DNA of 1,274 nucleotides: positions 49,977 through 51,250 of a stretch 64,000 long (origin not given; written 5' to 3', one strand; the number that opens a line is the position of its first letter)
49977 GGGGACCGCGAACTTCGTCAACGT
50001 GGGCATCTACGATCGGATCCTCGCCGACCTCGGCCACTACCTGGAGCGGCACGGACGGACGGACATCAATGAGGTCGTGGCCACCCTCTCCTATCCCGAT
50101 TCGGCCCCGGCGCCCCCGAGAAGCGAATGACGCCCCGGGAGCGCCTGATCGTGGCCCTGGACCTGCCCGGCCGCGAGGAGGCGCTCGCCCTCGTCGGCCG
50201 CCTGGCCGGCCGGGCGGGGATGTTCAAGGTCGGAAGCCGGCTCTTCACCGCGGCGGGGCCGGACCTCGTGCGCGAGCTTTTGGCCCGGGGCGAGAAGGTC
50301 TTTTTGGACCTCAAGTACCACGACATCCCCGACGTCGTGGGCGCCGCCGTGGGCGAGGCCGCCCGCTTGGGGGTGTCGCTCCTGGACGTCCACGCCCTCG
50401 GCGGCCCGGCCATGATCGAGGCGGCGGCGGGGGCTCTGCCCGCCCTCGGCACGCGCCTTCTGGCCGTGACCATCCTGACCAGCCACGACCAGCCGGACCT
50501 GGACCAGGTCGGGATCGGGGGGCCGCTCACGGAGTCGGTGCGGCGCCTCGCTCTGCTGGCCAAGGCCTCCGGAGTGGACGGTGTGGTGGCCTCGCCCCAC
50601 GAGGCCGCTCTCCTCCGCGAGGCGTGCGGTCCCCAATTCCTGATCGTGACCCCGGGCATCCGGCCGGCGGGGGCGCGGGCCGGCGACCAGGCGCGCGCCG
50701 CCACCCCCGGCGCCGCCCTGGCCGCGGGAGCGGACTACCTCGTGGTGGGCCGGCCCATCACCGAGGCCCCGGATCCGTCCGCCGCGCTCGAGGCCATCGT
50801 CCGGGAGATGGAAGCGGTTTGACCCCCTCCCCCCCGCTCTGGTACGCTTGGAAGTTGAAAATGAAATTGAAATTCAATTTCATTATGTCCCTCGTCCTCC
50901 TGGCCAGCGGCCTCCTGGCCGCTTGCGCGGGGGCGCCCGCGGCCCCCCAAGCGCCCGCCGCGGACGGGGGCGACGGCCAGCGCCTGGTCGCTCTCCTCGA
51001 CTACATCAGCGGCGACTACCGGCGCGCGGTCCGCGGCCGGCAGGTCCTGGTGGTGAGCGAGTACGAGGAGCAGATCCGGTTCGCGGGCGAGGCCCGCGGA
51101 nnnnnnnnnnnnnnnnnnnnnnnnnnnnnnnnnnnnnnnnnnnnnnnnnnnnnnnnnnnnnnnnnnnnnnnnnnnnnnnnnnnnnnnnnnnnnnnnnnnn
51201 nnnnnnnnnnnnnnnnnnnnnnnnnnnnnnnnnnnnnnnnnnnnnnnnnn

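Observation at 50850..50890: Perfect AT-rich Fur-box-like palindrome overlapping the start codon of the cytochrome c/FTR1 permease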

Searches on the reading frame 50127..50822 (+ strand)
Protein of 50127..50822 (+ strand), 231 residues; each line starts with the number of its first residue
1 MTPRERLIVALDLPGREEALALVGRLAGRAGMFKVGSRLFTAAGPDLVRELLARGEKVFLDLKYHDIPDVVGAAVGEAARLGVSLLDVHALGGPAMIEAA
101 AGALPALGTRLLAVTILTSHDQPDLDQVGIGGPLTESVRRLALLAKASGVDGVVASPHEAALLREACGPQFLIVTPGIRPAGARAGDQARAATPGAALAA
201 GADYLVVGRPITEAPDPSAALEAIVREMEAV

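Call 8: search_protein_families(library=pfam, proteins=[window:50127-50822:+])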
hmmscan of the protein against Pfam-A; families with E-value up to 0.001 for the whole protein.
window:50127-50822:+ (231 aa): 1 family
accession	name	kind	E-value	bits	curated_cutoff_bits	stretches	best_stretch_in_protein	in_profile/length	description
PF00215.30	OMPdecase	-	9.3e-59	199.4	27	1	6-224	2-221/221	Orotidine 5'-phosphate decarboxylase / HUMPS family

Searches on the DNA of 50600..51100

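Call 24: search_rna_families(source=window, start=50600, end=51100, threshold=evalue, max_evalue=10)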
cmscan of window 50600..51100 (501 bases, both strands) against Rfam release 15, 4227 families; matches with E-value up to 10: 5.
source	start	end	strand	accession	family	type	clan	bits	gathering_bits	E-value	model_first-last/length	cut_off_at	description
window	50858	50967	-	RF04219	HCV_J750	Cis-reg;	-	22.8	90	0.051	1-113/113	no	J750 non-coding RNA (containing SLSL761 and SL783)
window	50954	51016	-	RF00312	snoZ206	Gene; snRNA; snoRNA; CD-box;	-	18.5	50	0.79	1-129/129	no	Small nucleolar RNA Z206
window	50703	50748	+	RF03262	mir-1181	Gene; miRNA;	-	15.5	95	6.2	1-81/81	no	mir-1181 microRNA precursor family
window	50723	50784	+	RF02807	PyrR209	Gene; snRNA; snoRNA; HACA-box;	-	13.8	42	8.6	1-65/65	no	Pyrobaculum sRNA 209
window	50686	50746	-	RF00090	SNORA74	Gene; snRNA; snoRNA; HACA-box;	CL00043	9.2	71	7.3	1-60/201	no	Small nucleolar RNA SNORA74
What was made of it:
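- On Cis-regulatory RNA hairpin (translation-masking or thermosensor type): There is no Rfam family (call 24).
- There is no Rfam match (call 24).
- Tried and rejected: Known RNA family: the Rfam E-value scan of 50600-51100 gave only sub-threshold noise (call 24).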
